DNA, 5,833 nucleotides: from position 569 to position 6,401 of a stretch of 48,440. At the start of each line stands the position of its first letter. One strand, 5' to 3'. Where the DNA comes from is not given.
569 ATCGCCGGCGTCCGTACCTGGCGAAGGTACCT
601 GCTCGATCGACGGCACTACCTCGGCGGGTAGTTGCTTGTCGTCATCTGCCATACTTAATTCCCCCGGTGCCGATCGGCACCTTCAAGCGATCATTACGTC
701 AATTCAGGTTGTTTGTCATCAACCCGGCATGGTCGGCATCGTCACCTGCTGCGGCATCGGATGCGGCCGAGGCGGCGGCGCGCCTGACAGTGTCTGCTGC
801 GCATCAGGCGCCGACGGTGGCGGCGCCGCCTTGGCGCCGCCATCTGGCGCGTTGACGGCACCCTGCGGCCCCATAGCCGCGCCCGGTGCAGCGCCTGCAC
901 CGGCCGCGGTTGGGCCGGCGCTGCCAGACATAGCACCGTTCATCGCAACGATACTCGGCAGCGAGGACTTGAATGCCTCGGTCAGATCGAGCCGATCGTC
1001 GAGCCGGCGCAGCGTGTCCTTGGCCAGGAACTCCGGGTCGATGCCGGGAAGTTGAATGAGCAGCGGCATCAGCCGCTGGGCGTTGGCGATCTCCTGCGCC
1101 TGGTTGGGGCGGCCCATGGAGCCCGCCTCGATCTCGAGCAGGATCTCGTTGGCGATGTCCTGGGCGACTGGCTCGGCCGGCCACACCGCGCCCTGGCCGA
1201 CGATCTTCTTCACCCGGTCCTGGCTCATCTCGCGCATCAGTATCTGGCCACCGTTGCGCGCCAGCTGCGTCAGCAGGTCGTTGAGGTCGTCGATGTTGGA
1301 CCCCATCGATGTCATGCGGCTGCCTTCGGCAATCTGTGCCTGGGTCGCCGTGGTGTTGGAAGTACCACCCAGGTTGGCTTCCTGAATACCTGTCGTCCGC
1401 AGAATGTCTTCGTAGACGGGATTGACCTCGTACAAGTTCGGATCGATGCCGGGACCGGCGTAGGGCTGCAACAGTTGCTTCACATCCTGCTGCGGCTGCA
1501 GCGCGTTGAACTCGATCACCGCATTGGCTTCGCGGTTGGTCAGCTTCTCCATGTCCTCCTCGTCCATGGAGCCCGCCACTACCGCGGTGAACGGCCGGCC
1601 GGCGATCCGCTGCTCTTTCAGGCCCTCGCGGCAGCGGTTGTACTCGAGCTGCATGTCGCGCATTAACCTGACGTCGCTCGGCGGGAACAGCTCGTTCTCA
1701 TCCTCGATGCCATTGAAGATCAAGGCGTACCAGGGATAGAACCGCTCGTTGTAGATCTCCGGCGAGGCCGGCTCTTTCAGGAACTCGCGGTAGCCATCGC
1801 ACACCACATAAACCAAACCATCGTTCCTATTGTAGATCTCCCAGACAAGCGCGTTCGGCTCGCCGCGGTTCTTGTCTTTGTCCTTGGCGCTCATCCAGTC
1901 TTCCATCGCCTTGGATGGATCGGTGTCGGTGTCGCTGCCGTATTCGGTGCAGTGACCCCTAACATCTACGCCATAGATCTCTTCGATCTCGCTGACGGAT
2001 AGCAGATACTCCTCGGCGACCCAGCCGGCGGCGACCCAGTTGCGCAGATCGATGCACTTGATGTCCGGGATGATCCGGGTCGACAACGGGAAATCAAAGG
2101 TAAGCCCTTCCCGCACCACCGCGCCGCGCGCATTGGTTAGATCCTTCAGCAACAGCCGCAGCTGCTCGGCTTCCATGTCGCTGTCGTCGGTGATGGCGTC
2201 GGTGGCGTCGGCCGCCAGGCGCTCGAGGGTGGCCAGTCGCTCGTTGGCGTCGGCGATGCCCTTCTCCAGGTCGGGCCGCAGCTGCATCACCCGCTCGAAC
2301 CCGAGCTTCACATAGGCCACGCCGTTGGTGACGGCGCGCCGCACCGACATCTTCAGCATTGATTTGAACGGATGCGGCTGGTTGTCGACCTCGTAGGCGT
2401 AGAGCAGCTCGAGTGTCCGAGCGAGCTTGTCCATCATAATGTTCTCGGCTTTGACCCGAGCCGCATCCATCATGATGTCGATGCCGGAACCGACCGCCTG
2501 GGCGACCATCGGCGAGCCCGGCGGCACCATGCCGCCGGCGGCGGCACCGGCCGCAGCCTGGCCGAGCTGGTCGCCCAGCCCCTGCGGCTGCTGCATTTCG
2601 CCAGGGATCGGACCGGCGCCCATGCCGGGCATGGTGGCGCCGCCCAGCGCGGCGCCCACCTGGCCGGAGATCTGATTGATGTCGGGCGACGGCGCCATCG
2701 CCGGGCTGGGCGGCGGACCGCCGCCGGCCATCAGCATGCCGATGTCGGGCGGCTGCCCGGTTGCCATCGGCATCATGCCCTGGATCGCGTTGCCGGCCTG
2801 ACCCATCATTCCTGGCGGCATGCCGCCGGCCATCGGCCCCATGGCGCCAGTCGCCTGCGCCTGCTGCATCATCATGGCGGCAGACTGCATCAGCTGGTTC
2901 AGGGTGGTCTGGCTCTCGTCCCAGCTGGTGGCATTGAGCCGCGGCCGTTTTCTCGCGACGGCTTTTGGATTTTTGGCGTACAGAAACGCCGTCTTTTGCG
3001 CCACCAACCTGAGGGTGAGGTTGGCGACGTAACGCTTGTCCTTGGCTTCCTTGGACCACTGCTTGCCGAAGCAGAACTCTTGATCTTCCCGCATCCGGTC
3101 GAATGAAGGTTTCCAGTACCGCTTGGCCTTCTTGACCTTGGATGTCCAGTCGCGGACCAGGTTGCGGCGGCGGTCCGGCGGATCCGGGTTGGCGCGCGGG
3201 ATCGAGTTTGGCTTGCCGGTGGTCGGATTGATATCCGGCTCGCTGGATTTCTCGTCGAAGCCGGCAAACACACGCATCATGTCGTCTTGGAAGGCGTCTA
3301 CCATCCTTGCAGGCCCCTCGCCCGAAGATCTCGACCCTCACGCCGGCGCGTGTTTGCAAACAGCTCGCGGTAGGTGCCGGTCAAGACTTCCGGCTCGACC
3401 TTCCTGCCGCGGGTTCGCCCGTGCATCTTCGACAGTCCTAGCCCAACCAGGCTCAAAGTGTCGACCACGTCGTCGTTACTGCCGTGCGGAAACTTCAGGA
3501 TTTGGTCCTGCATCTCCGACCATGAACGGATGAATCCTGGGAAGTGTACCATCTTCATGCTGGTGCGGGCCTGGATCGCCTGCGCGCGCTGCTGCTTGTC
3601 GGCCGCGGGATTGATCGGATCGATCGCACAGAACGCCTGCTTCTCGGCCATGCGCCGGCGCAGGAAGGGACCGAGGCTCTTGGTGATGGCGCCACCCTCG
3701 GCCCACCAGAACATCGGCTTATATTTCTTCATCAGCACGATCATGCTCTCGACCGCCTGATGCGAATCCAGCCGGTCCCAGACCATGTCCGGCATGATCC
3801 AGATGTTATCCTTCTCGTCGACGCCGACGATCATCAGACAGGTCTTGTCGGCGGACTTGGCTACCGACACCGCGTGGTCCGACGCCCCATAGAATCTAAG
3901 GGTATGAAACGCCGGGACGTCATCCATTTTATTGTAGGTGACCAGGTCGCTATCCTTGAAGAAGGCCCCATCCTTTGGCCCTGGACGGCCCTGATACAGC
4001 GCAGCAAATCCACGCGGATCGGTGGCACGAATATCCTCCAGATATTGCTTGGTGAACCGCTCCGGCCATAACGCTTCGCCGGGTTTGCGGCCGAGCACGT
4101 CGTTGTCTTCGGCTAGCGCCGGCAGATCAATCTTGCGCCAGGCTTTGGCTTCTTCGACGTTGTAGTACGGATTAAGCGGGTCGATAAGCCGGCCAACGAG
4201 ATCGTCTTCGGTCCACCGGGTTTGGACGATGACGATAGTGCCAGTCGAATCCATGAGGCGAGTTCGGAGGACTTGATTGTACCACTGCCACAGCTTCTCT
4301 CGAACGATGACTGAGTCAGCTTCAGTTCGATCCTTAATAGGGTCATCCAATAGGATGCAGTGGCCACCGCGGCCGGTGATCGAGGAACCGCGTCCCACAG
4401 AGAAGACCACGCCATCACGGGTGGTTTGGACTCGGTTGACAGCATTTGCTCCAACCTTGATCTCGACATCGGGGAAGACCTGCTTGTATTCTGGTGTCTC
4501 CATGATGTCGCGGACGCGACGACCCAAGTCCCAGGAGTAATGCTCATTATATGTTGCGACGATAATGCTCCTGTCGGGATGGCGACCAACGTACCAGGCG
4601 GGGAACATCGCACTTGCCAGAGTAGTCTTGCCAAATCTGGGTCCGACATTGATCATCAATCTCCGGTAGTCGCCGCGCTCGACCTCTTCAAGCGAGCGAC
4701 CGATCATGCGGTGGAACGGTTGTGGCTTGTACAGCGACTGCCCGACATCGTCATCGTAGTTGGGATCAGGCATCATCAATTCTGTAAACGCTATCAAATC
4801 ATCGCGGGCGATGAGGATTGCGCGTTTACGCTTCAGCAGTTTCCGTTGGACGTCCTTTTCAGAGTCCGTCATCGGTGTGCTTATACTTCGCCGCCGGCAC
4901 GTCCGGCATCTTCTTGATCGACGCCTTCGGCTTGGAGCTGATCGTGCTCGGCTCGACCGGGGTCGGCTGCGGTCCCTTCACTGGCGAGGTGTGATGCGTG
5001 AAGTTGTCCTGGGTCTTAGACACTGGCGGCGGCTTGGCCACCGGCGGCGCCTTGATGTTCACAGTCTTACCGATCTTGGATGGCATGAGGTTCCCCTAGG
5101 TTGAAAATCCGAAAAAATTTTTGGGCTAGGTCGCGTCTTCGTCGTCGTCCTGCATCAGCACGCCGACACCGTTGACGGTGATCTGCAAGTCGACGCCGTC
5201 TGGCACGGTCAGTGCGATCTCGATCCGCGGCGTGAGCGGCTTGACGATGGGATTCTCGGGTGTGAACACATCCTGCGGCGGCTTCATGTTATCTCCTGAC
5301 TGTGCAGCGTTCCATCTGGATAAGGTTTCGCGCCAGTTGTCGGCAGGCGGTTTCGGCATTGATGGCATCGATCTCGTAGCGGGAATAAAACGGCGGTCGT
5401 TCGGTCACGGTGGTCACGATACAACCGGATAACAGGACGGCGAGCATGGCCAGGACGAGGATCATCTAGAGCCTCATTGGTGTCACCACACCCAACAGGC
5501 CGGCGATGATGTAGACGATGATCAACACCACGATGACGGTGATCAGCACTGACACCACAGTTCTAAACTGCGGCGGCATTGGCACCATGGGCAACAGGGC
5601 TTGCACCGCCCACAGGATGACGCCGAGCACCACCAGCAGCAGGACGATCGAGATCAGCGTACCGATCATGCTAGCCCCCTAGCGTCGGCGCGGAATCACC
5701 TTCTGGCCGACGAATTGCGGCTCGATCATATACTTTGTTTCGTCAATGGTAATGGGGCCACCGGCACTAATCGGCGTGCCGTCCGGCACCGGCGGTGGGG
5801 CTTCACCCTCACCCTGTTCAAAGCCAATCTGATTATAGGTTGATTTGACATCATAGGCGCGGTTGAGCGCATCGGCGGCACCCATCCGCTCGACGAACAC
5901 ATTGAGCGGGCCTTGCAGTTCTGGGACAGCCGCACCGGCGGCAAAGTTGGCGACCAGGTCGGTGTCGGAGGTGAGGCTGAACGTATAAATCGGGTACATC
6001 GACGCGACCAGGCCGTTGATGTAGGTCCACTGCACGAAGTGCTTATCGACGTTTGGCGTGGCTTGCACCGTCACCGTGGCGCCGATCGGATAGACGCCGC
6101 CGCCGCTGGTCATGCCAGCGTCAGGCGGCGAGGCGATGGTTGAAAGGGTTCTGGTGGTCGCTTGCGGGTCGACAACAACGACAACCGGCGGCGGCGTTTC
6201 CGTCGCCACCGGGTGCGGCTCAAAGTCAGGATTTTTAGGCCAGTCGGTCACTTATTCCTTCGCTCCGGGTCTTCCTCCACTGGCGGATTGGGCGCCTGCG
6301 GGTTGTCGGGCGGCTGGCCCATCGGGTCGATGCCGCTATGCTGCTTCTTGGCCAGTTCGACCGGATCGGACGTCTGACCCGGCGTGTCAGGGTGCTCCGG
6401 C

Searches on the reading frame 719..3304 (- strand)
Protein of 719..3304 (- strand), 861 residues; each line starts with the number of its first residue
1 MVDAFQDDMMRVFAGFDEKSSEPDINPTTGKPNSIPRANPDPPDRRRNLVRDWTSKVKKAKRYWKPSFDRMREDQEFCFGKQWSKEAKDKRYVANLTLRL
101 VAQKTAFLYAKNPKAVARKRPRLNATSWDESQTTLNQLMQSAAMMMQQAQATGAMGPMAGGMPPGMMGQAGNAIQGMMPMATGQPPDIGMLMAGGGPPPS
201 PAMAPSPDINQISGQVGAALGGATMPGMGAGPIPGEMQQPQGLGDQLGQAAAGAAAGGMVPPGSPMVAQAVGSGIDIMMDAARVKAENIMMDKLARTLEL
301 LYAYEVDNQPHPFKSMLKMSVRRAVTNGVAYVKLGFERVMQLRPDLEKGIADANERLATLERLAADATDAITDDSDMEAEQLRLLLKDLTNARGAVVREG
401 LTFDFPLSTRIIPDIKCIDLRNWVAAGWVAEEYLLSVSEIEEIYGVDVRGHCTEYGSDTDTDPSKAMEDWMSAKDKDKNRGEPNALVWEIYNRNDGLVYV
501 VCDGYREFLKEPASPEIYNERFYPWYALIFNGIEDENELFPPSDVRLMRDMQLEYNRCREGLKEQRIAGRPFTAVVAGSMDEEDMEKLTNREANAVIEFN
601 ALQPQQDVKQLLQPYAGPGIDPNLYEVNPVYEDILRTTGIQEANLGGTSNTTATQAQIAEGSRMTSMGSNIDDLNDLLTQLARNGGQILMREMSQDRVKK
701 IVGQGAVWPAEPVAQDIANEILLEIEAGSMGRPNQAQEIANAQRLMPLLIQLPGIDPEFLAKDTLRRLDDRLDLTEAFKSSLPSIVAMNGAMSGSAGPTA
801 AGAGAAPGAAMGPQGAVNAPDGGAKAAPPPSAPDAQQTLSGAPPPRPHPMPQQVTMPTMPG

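Call 39: search_protein_families(library=phrogs, proteins=[window:719-3304:-], max_evalue=0.00001)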
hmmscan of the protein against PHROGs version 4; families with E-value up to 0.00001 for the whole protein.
window:719-3304:- (861 aa): 1 family
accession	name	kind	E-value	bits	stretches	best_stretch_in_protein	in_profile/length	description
phrog_156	-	head and packaging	5.3e-06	26.1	1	529-690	298-454/681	portal protein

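Call 91: search_protein_families(library=pfam, proteins=[window:719-3304:-], max_evalue=0.001)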
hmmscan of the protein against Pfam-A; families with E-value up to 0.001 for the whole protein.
window:719-3304:- (861 aa): 0 families

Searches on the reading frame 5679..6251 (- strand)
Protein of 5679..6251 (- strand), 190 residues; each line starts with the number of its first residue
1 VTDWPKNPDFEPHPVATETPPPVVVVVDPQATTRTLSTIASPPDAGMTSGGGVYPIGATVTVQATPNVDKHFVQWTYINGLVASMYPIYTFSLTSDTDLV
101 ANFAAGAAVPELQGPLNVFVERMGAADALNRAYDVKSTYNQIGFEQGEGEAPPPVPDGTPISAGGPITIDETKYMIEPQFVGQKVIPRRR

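Call 90: search_protein_families(library=pfam, proteins=[window:5679-6251:-], max_evalue=0.001)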
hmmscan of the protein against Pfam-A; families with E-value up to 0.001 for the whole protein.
window:5679-6251:- (190 aa): 1 family
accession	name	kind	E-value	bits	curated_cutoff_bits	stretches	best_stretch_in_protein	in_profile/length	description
PF18998.6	Flg_new_2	-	7.8e-08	32.6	23.6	1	44-105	9-71/73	Divergent InlB B-repeat domain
